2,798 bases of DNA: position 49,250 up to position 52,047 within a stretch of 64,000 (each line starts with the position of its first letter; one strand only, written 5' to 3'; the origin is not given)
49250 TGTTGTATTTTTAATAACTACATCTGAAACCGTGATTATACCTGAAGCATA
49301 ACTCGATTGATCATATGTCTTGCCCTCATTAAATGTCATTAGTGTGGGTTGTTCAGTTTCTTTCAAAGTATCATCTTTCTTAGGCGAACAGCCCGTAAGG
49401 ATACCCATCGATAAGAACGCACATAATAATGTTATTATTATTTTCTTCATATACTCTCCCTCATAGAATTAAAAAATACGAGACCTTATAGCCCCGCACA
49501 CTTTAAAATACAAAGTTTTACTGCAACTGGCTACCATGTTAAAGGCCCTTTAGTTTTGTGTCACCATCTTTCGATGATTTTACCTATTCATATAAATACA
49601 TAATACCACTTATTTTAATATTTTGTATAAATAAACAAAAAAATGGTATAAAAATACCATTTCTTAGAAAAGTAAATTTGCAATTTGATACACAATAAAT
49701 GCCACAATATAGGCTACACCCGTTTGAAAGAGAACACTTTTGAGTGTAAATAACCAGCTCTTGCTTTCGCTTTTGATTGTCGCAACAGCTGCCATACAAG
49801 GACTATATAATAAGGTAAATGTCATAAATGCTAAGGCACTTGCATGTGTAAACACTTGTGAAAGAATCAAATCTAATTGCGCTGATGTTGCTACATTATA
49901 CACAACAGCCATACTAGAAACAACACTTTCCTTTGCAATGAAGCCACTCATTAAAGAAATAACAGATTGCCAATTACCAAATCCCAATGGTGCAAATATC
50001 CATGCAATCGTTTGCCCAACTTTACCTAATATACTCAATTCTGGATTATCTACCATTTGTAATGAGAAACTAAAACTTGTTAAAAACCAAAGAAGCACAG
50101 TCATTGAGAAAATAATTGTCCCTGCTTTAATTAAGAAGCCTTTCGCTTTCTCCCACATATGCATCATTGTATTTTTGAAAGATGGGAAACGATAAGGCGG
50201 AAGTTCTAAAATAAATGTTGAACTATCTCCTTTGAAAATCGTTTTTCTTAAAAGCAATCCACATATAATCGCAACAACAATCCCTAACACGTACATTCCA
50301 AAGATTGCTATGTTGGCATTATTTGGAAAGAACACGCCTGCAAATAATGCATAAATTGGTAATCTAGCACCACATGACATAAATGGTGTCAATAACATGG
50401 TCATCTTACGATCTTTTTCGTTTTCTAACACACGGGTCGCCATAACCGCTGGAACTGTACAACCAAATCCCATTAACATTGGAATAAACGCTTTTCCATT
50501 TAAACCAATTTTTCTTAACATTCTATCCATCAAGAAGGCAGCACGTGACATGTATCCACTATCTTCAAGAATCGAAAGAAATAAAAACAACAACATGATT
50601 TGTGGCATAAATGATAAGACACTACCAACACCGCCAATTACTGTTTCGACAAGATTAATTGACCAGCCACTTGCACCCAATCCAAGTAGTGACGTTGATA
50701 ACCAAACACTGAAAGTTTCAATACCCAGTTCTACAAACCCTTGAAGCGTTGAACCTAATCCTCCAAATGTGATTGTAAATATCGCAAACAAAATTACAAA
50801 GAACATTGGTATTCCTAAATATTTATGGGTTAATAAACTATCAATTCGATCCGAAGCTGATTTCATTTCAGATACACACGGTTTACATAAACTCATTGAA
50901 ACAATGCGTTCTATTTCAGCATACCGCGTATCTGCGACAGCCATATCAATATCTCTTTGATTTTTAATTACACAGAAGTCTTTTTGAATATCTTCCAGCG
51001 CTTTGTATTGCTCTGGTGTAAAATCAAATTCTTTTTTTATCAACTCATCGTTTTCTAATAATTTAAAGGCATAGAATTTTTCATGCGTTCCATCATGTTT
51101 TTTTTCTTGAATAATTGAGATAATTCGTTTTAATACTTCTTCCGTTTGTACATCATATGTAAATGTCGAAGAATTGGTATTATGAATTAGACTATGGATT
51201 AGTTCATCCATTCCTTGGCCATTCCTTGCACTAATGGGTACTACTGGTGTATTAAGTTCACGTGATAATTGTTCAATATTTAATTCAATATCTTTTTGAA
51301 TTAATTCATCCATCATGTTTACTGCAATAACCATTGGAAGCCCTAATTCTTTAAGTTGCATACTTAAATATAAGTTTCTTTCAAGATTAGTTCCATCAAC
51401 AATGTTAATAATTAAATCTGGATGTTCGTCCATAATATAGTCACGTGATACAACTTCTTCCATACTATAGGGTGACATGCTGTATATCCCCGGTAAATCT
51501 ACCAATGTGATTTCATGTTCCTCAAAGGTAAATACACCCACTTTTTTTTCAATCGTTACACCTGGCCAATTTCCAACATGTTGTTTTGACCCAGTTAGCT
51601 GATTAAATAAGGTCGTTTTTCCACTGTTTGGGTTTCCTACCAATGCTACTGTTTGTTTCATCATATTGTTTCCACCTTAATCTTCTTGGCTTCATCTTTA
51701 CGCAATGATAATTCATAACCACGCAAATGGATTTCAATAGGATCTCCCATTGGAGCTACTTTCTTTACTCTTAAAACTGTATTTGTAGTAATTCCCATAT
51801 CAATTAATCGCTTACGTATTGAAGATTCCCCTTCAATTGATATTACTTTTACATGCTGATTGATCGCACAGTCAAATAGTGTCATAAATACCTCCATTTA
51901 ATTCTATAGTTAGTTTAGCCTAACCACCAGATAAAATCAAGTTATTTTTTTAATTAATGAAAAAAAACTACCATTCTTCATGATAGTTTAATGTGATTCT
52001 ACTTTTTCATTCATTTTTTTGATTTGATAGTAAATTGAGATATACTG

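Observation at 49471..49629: Divergent GEMM-I-like (c-di-GMP-I) riboswitch candidate controlling a 1591-aa surface lipoprotein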

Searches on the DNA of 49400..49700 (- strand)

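Call 4: search_rna_families(source=window, start=49400, end=49700, threshold=evalue, max_evalue=10, show_alignments=5)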
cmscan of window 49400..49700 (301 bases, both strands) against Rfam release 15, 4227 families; matches with E-value up to 10: 2.
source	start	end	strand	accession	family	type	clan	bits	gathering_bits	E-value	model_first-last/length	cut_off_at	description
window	49518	49593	-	RF03167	c-di-GMP-I-GGC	Cis-reg; riboswitch;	CL00126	52.7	59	7.2e-12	1-80/80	no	c-di-GMP-I-GGC riboswitch aptamer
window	49464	49556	-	RF00558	L20_leader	Cis-reg; leader;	-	17.6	58.7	0.43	1-127/127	no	Ribosomal protein L20 leader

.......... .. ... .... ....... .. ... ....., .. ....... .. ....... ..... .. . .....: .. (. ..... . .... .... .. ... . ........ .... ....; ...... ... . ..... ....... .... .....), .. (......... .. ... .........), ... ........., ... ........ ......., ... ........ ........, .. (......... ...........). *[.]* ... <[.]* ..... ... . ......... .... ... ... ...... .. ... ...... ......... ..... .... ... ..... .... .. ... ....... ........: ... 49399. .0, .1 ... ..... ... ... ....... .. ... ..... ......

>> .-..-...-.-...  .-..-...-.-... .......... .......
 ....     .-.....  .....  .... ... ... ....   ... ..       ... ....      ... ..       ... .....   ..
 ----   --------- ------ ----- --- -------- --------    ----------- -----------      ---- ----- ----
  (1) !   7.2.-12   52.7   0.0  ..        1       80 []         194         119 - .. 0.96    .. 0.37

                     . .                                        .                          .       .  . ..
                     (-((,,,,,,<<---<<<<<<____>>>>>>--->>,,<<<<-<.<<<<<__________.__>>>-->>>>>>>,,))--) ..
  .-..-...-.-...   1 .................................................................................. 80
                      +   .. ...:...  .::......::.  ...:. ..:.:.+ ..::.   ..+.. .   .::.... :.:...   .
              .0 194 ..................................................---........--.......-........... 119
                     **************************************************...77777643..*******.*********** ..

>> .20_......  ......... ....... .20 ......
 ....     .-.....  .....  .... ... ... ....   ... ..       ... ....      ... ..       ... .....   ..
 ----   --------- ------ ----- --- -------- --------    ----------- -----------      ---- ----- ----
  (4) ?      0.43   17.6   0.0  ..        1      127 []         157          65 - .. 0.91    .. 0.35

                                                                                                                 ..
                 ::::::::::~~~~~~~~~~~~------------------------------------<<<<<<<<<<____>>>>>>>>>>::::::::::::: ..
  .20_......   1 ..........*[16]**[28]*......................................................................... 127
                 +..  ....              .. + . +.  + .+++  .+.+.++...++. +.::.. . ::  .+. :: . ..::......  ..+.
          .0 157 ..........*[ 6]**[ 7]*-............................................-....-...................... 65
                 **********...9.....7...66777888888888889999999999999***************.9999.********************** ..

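Call 7: search_rna_families(source=window, start=49440, end=49660, threshold=gathering, show_alignments=3)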
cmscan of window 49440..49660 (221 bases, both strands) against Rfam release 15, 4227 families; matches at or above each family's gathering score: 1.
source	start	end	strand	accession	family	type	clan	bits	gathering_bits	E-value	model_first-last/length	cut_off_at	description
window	49519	49594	-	RF01051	c-di-GMP-I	Cis-reg; riboswitch;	CL00126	58.6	35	2.4e-11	1-87/87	no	c-di-GMP-I riboswitch aptamer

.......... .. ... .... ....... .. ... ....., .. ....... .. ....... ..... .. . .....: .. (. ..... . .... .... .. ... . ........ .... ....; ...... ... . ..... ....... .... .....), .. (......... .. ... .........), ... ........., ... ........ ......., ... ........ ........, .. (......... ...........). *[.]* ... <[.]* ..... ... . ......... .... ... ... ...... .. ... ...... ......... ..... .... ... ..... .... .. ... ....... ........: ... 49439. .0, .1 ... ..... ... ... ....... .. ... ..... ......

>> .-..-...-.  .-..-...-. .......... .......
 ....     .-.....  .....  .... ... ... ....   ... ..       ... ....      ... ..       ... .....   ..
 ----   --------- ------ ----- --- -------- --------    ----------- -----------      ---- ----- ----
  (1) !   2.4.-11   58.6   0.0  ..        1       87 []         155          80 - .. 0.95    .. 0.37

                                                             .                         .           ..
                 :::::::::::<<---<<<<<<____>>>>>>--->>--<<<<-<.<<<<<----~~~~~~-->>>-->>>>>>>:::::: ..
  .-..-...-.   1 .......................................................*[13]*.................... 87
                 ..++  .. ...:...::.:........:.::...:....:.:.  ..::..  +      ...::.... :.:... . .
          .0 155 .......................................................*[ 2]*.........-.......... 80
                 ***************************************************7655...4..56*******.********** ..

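Call 45: build_rna_model(alignment_id=A2, structure=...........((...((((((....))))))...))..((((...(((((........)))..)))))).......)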
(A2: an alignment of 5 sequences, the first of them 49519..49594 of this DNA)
Model R1 built from alignment A2 (5 sequences, 77 columns); structure: as given.
model positions 76; base pairs 17; branch points 1; effective number of sequences 1.8; information 0.743 bits per position. Calibrated on 0.2 Mb of random sequence (short: E-values are rough).
structure used (alignment columns):
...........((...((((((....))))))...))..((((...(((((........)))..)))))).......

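Call 47: search_with_rna_model(model_id=R1, source=window, filters=off, max_evalue=1)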
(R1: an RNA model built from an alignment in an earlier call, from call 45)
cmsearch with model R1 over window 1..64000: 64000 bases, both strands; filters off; matches with E-value up to 1: 3.
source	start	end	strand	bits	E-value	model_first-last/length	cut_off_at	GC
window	49519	49594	-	91.2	8.7e-20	1-76/76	no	0.37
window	60727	60772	+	13.8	0.32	1-76/76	no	0.37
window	45001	45093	-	12.3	0.72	1-76/76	no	0.3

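Call 48: search_with_rna_model(model_id=R1, sources=[window, L004, L007, L008, L011, L013, L014, L015, L017, L020, L022, L024, L025, L027, L028, L030, L032, L033, L035, L036, L037, L038, L039, L041, L044, L045, L047, L048, L050, L051, L052, L053, L054, L056, L057, L058, L060, L062, L065, L067, L069, L070, L071, L072, L073, L075, L076, L080, L081, L082, L083, L084, L087, L090, L093, L094, L097, L098, L099, L100, L102, L104, L106, L107, L108, L110, L111, L112, L113, L116, L119, L120, L122, L125, L126, L129], max_evalue=0.001, make_alignment=true)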
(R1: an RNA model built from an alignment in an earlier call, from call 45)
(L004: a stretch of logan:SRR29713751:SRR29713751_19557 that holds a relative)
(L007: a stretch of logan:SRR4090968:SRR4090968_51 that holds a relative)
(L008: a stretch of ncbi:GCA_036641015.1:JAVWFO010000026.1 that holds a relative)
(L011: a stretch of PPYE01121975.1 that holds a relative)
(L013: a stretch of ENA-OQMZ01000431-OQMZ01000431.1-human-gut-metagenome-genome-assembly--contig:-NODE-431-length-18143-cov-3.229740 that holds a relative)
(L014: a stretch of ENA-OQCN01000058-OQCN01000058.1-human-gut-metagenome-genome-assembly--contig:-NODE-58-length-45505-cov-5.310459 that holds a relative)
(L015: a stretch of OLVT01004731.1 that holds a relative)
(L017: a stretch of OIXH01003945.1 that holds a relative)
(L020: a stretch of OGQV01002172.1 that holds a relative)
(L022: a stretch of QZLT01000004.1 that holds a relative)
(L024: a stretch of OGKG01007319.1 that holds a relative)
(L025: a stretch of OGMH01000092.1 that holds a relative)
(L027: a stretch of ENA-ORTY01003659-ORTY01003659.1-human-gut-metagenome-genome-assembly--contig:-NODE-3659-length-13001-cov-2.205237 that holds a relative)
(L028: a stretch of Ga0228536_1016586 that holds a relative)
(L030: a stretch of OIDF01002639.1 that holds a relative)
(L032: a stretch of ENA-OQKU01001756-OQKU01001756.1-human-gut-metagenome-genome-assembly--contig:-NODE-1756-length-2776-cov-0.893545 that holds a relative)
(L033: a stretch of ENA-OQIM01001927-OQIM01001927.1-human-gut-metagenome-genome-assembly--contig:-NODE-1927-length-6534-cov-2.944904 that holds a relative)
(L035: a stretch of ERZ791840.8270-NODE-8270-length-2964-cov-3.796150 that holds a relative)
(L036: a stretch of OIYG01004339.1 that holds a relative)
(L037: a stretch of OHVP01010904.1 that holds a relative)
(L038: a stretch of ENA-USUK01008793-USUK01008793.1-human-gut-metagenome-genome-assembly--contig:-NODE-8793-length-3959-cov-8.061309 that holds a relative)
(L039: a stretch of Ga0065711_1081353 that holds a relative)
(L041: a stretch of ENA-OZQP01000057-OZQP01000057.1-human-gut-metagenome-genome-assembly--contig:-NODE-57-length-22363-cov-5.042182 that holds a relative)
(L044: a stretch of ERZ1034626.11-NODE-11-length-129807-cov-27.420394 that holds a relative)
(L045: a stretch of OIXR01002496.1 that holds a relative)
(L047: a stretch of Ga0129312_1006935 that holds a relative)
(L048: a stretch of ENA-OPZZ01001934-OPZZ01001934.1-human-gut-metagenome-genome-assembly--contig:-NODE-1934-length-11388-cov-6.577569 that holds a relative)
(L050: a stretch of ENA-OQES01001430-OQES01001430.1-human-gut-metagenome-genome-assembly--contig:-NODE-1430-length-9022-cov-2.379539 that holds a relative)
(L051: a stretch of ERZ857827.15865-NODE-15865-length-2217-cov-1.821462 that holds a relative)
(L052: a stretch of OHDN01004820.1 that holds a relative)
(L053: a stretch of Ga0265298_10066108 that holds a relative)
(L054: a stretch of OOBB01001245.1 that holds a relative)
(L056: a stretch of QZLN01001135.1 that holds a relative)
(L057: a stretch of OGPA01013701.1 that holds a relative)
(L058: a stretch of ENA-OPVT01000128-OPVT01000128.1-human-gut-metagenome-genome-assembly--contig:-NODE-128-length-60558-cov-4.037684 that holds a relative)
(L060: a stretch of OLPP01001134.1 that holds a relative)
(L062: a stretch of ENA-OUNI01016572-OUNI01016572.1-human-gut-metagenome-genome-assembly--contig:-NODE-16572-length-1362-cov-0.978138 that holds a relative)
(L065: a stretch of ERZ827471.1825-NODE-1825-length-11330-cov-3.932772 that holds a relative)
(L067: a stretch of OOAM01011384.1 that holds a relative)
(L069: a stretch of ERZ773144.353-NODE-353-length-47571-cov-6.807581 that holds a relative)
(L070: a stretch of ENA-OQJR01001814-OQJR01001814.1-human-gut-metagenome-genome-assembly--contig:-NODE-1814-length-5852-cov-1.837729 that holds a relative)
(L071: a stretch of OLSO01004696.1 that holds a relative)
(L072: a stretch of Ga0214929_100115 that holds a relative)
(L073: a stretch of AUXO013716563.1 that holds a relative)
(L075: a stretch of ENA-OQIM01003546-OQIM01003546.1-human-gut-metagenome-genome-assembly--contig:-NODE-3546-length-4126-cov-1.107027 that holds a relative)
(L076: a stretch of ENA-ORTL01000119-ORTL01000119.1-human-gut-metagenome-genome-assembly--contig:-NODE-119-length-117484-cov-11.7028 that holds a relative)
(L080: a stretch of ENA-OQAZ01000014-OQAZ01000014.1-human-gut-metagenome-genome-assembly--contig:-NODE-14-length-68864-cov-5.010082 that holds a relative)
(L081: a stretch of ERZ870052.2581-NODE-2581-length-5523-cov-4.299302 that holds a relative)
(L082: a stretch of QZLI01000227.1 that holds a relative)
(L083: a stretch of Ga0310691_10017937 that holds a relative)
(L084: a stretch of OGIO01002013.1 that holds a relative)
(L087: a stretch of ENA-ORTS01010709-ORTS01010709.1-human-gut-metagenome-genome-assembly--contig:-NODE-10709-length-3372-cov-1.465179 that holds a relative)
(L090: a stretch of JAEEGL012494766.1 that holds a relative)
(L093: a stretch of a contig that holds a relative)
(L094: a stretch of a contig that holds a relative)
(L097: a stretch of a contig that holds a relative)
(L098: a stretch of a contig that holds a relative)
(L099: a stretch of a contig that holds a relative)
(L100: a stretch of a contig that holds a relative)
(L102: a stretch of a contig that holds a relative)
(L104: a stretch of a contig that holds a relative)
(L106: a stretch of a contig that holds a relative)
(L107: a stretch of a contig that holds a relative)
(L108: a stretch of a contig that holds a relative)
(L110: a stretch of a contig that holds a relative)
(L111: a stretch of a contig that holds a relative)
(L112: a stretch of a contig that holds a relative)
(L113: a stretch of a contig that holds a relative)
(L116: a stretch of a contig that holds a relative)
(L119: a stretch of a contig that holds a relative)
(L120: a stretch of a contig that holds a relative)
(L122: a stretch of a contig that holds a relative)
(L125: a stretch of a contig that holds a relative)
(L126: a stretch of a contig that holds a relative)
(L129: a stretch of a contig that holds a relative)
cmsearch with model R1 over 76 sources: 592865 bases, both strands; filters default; matches with E-value up to 0.001: 79.
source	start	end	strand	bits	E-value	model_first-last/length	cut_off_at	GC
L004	162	237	+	97.6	2.3e-20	1-76/76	no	0.47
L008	2843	2918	+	96.4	4.3e-20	1-76/76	no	0.38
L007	2865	2940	+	94.6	1.2e-19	1-76/76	no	0.45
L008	2389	2464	+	91.8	5.7e-19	1-76/76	no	0.45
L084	10786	10861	+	91.7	6e-19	1-76/76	no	0.47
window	49519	49594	-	91.2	7.9e-19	1-76/76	no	0.37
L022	3652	3727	+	90.5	1.2e-18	1-76/76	no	0.45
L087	2403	2478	+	90.2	1.4e-18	1-76/76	no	0.5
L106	1840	1915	-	90.2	1.4e-18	1-76/76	no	0.45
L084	10617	10692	+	89.8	1.7e-18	1-76/76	no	0.38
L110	2462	2537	+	89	2.7e-18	1-76/76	no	0.5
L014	1439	1514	+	88.9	2.7e-18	1-76/76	no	0.46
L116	8749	8824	+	88.4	3.7e-18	1-76/76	no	0.47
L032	1246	1321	+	87.5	6.1e-18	1-76/76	no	0.47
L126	27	102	-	87.5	6.2e-18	1-76/76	no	0.47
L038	3306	3381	-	87.3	6.7e-18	1-76/76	no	0.47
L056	7194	7269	-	87.3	6.7e-18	1-76/76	no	0.47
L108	254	329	-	87.3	6.7e-18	1-76/76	no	0.47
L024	6718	6793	+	87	7.8e-18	1-76/76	no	0.46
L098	431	506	-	86.9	8.3e-18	1-76/76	no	0.47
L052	235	310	-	86.5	1.1e-17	1-76/76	no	0.39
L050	1173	1248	-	86.2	1.3e-17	1-76/76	no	0.45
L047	663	738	+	86.1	1.3e-17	1-76/76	no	0.42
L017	9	84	+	86.1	1.3e-17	1-76/76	no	0.47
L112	5058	5133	-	85.9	1.4e-17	1-76/76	no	0.42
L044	5319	5394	-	85.9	1.5e-17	1-76/76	no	0.47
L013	615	690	+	85.6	1.7e-17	1-76/76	no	0.49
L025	6322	6397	+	85.6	1.7e-17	1-76/76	no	0.49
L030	2303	2378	+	85.6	1.7e-17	1-76/76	no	0.49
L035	416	491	-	85.6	1.7e-17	1-76/76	no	0.49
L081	924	999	-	85.6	1.7e-17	1-76/76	no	0.49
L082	713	788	-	85.6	1.7e-17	1-76/76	no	0.49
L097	6006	6081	-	85.6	1.7e-17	1-76/76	no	0.49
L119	1243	1318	+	85.6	1.7e-17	1-76/76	no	0.49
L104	1217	1292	+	85.6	1.7e-17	1-76/76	no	0.47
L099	1465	1540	+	85.6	1.8e-17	1-76/76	no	0.38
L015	5548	5623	-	85.4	1.9e-17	1-76/76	no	0.49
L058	8189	8264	-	85.3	2e-17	1-76/76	no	0.32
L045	2481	2556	-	85.1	2.2e-17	1-76/76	no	0.5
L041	195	270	-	85.1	2.3e-17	1-76/76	no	0.46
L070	5103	5178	-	85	2.5e-17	1-76/76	no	0.49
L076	2677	2752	-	84.6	2.9e-17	1-76/76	no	0.49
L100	8269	8344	+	84.3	3.6e-17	1-76/76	no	0.5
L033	1334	1409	+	84.2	3.6e-17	1-76/76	no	0.51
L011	1263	1338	+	84.2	3.6e-17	1-76/76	no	0.46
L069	1991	2066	-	84.2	3.7e-17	1-76/76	no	0.37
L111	58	133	+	83.7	5.1e-17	1-76/76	no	0.49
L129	9443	9518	+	83.3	6.3e-17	1-76/76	no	0.45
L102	5562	5636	-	83.1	6.8e-17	1-76/76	no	0.45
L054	4539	4614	+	83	7.1e-17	1-76/76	no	0.46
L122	582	657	+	82.6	8.9e-17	1-76/76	no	0.43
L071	5100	5175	+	82.2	1.1e-16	1-76/76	no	0.5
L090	2359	2434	+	82.1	1.2e-16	1-76/76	no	0.46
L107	483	558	+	81.8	1.4e-16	1-76/76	no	0.47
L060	8620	8695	-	81.8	1.4e-16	1-76/76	no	0.5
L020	6512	6587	+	81.6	1.6e-16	1-76/76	no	0.43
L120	7201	7276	+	81.5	1.6e-16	1-76/76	no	0.49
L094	2764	2839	+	81.4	1.8e-16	1-76/76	no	0.45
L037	412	487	+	81.1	2.1e-16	1-76/76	no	0.43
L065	2962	3037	-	80.2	3.5e-16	1-76/76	no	0.47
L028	472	547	+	79.9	3.9e-16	1-76/76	no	0.43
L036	874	949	-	79.6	4.6e-16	1-76/76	no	0.49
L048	578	654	-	79.6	4.7e-16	1-76/76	no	0.48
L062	441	514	-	79.3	5.6e-16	1-76/76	no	0.47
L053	488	563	+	79.2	5.8e-16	1-76/76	no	0.55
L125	5534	5607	-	78.6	8e-16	1-76/76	no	0.42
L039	2697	2770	+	77.9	1.2e-15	1-76/76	no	0.42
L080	9906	9980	+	75.2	5.3e-15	1-76/76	no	0.37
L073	737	811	+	72.6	2.2e-14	1-76/76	no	0.47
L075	908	982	-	72.1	3e-14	1-76/76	no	0.47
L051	601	683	-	70.7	6.5e-14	1-76/76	no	0.49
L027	12797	12884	-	70.1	8.8e-14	1-76/76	no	0.49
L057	181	263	+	69.5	1.3e-13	1-76/76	no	0.51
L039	2866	2940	+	67.7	3.5e-13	1-76/76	no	0.44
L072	10460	10539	-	66.2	8e-13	1-76/76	no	0.57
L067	1058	1133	-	63.3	3.9e-12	1-76/76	no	0.41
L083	3728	3827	+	62.8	5.1e-12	1-76/76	no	0.39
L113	1088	1168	+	61.3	1.2e-11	1-76/76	no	0.56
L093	1136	1224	-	59.4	3.3e-11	1-76/76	no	0.45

Alignment A3: 79 matches aligned to the model, 105 columns, each read 5' to 3' on its own strand. Consensus structure (alignment columns), stored with it:
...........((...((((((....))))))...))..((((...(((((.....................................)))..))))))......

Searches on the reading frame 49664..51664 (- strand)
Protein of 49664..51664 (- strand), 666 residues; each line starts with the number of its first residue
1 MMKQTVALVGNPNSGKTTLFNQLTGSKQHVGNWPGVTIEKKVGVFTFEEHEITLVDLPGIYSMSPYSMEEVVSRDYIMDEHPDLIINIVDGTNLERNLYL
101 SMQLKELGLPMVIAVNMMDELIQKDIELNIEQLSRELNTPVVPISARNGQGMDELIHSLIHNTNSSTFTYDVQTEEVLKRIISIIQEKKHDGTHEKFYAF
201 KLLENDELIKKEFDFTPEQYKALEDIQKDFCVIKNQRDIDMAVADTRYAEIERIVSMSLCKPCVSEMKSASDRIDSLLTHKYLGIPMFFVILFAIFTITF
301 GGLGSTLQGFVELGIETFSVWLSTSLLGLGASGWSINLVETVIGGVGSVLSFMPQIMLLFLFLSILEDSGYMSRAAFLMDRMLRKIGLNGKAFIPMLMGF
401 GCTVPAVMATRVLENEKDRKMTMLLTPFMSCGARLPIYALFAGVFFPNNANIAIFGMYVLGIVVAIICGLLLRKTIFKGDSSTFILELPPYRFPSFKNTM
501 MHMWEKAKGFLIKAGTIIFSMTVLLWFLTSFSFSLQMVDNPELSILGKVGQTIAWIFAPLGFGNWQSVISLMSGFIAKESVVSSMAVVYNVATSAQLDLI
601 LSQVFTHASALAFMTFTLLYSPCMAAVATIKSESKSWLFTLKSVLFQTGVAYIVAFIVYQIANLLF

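Call 8: search_protein_families(library=pfam, proteins=[window:49664-51664:-])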
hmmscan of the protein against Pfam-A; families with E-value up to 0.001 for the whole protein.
window:49664-51664:- (666 aa): 10 families
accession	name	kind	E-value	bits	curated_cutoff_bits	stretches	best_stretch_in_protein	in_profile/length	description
PF02421.24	FeoB_N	-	8.8e-68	227.2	27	1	5-157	2-154/156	Ferrous iron transport protein B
PF07670.19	Gate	-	3.9e-41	140.2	29.6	2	349-444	1-103/104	Nucleoside recognition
PF07664.17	FeoB_C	-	2.1e-24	85.4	26.6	1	454-506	1-54/54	Ferrous iron transport protein B C terminus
PF01926.29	MMR_HSR1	-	5.9e-22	78.4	21.9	1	5-116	1-112/113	50S ribosome-binding GTPase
PF17910.6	FeoB_Cyto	-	7e-12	46.1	23.4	1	170-257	1-87/90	FeoB cytosolic helical domain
PF00009.33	GTP_EFTU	-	3.3e-11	43.6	26.5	1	6-162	6-185/188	Elongation factor Tu GTP binding domain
PF09439.16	SRPRB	-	9.7e-07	28.8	25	1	3-97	3-88/178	Signal recognition particle receptor beta subunit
PF00350.29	Dynamin_N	-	2e-05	25.1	27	0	44-93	95-140/168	Dynamin family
PF03193.22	RsgA_GTPase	-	5.8e-05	23.4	30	0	103-162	48-107/174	RsgA GTPase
PF24487.1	NDC80_loop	-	0.00022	21.4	27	1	131-201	40-108/233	Kinetochore protein NDC80 loop region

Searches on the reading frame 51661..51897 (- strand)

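Call 8: search_protein_families(library=pfam, proteins=[window:51661-51897:-])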
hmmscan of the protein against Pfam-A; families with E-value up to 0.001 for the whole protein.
window:51661-51897:- (78 aa): 1 family
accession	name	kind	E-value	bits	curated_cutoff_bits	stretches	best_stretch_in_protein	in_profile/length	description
PF04023.20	FeoA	-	1.9e-20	73.1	23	1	5-76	1-73/74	FeoA domain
